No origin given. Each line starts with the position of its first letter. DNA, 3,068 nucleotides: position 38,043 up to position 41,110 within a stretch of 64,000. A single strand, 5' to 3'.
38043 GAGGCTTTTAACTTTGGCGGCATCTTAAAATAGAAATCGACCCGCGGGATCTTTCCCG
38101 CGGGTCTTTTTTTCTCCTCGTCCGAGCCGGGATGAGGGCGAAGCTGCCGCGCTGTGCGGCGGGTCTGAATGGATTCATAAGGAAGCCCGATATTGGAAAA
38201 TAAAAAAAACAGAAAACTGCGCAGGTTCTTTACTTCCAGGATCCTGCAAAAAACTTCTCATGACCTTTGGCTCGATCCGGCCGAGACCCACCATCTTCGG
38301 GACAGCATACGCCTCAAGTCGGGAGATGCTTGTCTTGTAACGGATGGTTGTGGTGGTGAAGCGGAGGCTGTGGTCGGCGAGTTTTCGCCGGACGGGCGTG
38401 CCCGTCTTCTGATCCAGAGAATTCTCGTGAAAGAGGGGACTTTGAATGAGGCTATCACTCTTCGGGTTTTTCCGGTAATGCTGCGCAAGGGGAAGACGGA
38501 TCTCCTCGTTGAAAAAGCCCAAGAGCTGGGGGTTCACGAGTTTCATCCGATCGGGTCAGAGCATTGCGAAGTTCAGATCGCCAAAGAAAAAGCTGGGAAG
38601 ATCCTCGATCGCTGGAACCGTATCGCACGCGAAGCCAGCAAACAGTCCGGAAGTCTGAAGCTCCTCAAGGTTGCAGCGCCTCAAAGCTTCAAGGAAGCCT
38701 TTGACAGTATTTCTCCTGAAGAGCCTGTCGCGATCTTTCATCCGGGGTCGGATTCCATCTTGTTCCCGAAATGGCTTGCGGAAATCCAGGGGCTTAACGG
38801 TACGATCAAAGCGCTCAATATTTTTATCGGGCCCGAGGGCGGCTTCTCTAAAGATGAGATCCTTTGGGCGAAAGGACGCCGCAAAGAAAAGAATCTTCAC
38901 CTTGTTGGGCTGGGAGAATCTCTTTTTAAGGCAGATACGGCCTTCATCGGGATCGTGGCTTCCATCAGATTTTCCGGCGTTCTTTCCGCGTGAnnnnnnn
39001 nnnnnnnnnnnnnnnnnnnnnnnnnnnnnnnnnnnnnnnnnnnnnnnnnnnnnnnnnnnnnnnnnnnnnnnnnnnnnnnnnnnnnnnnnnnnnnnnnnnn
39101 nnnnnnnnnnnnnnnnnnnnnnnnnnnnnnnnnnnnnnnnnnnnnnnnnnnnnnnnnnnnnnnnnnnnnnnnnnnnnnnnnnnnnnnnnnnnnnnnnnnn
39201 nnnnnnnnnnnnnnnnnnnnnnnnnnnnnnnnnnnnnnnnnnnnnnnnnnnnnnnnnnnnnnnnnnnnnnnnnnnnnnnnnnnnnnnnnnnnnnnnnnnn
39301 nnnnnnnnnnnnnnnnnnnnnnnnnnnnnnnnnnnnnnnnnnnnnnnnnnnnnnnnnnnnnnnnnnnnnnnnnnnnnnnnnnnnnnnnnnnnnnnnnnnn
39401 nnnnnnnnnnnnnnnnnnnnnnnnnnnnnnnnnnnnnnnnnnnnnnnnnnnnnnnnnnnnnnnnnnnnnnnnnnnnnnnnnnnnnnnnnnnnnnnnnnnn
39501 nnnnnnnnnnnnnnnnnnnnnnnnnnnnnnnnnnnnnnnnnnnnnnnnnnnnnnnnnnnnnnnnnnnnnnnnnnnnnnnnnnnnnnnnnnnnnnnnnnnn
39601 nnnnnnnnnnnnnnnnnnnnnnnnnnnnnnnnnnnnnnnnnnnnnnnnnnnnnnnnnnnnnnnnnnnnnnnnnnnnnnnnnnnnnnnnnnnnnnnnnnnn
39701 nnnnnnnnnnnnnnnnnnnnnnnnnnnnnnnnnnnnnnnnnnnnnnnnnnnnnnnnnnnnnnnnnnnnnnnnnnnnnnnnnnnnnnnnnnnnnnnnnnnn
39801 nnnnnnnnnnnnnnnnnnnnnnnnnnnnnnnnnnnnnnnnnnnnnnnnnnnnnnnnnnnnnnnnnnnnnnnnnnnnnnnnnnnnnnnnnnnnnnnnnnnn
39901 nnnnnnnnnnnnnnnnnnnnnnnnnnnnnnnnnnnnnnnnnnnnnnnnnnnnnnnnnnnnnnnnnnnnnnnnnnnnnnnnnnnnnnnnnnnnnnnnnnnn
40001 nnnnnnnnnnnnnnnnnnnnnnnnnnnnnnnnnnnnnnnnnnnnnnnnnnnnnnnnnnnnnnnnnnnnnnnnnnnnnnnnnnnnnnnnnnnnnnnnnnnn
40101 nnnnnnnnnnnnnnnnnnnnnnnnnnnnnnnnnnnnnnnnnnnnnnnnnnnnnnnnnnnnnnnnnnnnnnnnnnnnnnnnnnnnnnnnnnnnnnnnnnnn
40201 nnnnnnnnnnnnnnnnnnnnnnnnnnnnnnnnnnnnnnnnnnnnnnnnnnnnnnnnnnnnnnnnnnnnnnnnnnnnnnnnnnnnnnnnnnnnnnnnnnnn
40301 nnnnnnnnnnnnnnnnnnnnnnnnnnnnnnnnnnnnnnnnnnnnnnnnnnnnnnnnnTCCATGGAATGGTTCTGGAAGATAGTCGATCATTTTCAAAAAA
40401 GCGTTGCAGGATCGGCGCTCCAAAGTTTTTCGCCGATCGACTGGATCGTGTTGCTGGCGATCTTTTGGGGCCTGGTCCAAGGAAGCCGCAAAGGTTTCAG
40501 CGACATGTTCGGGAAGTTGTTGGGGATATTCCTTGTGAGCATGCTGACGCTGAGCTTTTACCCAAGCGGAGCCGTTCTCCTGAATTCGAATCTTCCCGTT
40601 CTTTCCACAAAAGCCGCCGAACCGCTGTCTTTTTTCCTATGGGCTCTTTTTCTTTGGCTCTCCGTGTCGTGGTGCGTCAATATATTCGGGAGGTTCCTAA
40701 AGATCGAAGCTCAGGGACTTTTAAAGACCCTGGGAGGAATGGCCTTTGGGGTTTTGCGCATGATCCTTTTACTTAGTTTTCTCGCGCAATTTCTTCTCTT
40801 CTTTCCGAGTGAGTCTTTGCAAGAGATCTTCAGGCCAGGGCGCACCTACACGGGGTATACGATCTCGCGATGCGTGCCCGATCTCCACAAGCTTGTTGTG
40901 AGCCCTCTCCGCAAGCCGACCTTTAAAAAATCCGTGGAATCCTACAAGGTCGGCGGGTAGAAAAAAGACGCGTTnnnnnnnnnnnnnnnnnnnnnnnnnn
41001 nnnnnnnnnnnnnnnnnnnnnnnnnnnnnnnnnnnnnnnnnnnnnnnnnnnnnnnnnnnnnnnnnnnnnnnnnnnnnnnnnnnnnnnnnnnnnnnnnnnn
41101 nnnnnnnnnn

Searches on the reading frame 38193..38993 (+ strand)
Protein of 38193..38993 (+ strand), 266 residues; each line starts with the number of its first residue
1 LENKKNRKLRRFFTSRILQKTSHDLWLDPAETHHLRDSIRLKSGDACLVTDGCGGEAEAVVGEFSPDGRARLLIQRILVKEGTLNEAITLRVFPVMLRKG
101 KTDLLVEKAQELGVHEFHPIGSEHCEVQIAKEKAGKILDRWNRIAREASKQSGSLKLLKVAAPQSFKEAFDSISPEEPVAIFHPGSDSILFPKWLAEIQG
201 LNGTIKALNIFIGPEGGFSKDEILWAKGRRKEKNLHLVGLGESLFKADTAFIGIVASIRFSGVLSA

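Call 10: search_protein_families(library=pfam, proteins=[window:38193-38993:+], max_evalue=0.00001)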
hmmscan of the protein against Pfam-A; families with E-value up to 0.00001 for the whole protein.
window:38193-38993:+ (266 aa): 1 family
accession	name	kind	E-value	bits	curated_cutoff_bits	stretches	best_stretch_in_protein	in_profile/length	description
PF04452.19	Methyltrans_RNA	-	3e-33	115.2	23.9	1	89-257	6-163/165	RNA methyltransferase domain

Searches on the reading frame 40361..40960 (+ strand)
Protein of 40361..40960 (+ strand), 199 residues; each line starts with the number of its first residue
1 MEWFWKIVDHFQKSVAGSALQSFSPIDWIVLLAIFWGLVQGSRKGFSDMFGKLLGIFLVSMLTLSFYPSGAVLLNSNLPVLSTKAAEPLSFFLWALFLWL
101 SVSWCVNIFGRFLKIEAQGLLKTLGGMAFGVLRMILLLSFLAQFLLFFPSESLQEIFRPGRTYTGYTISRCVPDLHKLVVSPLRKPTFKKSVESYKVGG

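Call 10: search_protein_families(library=pfam, proteins=[window:40361-40960:+], max_evalue=0.00001)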
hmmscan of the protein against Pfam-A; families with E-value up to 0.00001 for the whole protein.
window:40361-40960:+ (199 aa): 1 family
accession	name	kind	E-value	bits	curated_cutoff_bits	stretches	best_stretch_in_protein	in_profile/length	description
PF02674.22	Colicin_V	-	6.5e-15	55.8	29.3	1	26-157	1-130/144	Colicin V production protein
